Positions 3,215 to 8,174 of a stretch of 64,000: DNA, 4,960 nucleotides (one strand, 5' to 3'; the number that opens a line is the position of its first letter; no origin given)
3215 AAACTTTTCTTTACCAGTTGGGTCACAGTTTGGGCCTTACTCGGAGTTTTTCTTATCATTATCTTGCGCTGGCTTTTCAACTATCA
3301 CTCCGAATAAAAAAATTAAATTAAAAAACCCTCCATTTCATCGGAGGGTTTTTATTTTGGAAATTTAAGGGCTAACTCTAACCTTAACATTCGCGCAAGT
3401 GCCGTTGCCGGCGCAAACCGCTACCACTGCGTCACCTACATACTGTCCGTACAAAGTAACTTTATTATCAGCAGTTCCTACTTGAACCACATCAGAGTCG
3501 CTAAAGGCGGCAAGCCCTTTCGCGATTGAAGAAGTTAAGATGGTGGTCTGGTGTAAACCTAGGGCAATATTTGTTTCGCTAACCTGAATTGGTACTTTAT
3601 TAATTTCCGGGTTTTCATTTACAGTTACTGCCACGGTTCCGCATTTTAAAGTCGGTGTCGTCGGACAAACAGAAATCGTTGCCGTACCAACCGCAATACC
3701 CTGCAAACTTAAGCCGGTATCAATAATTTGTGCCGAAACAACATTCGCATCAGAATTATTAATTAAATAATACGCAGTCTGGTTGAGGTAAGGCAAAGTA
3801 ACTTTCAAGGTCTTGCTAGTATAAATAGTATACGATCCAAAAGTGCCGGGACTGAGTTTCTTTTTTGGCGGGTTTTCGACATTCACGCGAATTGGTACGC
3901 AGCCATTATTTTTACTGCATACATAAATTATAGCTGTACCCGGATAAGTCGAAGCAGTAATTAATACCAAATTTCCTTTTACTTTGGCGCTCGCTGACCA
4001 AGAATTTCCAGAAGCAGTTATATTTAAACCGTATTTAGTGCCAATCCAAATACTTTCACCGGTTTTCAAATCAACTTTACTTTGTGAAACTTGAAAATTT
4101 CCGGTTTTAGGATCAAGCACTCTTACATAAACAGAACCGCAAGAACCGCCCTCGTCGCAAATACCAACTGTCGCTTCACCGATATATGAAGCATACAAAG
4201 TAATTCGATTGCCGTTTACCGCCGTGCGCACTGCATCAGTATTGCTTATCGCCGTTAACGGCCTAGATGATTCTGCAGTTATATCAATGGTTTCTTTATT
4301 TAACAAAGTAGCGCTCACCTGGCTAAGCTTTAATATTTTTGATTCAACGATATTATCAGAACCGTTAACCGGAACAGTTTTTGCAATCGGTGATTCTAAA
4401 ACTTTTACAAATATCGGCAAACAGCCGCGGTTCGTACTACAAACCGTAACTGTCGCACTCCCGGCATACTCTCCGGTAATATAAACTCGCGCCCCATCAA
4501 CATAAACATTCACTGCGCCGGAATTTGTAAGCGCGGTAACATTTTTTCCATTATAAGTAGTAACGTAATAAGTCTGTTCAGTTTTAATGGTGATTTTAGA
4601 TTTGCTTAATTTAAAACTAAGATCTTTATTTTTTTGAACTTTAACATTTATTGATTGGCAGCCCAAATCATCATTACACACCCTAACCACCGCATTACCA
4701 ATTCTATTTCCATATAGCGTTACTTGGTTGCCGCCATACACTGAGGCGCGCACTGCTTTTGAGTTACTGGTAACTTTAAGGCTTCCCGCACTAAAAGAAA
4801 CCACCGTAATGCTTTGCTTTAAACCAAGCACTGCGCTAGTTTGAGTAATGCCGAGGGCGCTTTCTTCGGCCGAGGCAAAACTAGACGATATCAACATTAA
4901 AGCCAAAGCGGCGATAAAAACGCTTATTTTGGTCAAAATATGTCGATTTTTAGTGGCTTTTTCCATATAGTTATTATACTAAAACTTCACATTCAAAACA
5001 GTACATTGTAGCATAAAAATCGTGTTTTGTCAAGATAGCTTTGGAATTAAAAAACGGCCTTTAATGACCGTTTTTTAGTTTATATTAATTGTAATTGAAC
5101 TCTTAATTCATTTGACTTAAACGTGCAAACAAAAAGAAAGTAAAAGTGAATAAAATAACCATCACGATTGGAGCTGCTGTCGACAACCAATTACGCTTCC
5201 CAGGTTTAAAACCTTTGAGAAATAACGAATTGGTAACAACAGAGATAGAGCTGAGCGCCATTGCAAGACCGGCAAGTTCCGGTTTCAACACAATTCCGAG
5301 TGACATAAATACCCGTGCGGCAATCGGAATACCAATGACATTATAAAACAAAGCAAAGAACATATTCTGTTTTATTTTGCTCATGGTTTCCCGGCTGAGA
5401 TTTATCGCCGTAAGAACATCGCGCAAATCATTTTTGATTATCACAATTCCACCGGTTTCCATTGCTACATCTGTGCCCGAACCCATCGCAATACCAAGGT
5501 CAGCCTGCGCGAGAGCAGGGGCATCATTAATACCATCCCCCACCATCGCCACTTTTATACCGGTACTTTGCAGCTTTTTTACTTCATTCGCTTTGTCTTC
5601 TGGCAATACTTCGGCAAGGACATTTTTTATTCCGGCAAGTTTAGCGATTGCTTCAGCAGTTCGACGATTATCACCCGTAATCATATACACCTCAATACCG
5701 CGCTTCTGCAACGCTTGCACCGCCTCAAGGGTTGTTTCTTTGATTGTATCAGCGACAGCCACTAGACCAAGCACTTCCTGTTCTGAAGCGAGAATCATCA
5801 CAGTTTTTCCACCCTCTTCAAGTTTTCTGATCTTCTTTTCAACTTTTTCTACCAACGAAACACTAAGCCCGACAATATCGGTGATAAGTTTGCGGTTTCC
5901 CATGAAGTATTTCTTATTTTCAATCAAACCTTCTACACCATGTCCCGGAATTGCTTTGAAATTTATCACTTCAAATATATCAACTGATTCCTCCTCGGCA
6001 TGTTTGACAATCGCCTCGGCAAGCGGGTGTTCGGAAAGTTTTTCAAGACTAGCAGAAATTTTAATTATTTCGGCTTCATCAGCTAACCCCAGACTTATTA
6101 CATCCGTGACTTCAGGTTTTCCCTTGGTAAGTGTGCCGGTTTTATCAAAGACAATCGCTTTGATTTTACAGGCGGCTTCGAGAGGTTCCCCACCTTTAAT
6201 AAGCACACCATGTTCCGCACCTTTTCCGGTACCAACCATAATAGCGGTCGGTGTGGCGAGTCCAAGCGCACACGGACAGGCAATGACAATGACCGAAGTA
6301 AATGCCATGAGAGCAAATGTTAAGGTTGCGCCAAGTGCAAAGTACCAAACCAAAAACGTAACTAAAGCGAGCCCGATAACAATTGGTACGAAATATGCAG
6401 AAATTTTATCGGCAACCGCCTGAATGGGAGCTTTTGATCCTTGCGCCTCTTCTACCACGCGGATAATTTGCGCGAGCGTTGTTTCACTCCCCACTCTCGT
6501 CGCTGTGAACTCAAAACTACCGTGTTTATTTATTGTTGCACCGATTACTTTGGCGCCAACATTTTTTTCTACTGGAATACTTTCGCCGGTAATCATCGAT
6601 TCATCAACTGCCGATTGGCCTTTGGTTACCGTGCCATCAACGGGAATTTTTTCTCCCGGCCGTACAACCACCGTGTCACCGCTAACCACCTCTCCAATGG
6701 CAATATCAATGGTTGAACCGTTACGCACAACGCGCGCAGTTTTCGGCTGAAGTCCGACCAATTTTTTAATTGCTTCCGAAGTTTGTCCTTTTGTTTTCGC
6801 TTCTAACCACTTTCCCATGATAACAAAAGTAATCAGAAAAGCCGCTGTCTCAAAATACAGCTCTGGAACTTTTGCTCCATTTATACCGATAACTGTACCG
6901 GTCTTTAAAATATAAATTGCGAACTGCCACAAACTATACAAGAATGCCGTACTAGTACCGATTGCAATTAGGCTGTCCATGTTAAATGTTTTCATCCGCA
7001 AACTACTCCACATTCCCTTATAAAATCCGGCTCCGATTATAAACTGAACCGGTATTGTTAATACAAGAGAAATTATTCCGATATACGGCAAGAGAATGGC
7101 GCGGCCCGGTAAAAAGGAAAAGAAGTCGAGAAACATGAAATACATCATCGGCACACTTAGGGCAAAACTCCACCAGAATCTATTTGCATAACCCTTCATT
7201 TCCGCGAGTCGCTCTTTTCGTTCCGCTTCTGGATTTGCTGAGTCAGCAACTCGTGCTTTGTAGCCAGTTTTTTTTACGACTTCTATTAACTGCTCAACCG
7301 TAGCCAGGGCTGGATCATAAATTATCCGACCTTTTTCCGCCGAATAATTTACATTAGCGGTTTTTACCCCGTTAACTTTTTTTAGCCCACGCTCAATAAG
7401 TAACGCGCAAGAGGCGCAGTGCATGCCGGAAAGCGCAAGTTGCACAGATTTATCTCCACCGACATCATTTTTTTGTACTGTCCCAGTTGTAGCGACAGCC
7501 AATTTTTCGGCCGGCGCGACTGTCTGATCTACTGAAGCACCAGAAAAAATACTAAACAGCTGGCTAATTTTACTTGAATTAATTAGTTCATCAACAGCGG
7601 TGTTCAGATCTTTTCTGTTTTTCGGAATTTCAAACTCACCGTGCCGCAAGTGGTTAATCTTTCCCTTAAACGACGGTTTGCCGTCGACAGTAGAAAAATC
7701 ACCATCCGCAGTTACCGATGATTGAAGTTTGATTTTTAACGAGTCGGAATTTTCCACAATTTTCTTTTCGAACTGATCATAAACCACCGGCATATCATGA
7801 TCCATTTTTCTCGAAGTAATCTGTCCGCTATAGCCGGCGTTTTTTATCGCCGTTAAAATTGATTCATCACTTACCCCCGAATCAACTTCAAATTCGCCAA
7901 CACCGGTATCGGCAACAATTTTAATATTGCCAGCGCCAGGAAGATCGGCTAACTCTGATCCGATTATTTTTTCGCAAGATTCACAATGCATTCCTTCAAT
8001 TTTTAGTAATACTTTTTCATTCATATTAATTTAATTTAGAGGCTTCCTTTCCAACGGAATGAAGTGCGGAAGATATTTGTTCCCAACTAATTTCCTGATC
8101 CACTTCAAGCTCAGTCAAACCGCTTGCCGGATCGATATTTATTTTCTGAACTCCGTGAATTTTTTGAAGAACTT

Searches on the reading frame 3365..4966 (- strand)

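Call 78: search_protein_families(library=pfam, proteins=[window:3365-4966:-], max_evalue=0.00001)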
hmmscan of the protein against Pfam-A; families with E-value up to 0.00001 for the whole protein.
window:3365-4966:- (533 aa): 1 family
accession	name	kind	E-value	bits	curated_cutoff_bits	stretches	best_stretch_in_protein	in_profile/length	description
PF13629.12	T2SS-T3SS_pil_N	-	2.1e-07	31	23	0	66-110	26-71/72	Pilus formation protein N terminal region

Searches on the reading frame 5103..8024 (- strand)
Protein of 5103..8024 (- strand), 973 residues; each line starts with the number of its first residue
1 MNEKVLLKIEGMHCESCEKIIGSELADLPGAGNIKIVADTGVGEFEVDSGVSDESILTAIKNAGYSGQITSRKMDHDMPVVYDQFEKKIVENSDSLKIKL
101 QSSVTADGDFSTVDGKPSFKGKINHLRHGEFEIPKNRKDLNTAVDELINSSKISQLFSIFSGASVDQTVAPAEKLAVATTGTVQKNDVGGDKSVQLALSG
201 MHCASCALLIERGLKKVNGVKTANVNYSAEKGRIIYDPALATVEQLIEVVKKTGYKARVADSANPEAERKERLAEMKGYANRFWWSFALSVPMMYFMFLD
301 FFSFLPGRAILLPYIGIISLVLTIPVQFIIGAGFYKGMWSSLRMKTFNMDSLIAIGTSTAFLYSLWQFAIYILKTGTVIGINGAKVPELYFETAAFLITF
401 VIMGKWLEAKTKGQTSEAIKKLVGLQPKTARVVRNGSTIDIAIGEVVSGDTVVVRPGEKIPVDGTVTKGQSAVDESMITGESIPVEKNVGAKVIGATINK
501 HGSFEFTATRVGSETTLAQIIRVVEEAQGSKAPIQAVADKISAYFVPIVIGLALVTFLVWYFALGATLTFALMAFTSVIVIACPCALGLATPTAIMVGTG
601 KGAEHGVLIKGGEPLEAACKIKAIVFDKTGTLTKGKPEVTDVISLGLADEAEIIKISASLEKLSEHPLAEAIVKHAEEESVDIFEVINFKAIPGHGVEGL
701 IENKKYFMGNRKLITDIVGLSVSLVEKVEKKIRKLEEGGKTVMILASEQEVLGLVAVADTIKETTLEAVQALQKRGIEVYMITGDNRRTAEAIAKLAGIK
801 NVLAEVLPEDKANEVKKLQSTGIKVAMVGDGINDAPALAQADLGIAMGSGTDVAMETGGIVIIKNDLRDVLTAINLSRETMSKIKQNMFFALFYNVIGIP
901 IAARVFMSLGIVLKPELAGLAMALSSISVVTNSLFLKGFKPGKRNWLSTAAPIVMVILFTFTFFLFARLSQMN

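Call 78: search_protein_families(library=pfam, proteins=[window:5103-8024:-], max_evalue=0.00001)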
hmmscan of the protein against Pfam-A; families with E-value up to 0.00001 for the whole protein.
window:5103-8024:- (973 aa): 4 families
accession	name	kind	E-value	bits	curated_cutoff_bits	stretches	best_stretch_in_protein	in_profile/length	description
PF00122.25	E1-E2_ATPase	-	7.1e-59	198.8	28.1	1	425-605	2-181/181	E1-E2 ATPase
PF00702.32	Hydrolase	-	2.3e-41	142.8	26.4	1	621-842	1-191/191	haloacid dehalogenase-like hydrolase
PF00403.32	HMA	-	2.8e-26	92.1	24.8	2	196-256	2-62/62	Heavy-metal-associated domain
PF08282.18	Hydrolase_3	-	5e-07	30.2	20.9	0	816-866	197-247/255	haloacid dehalogenase-like hydrolase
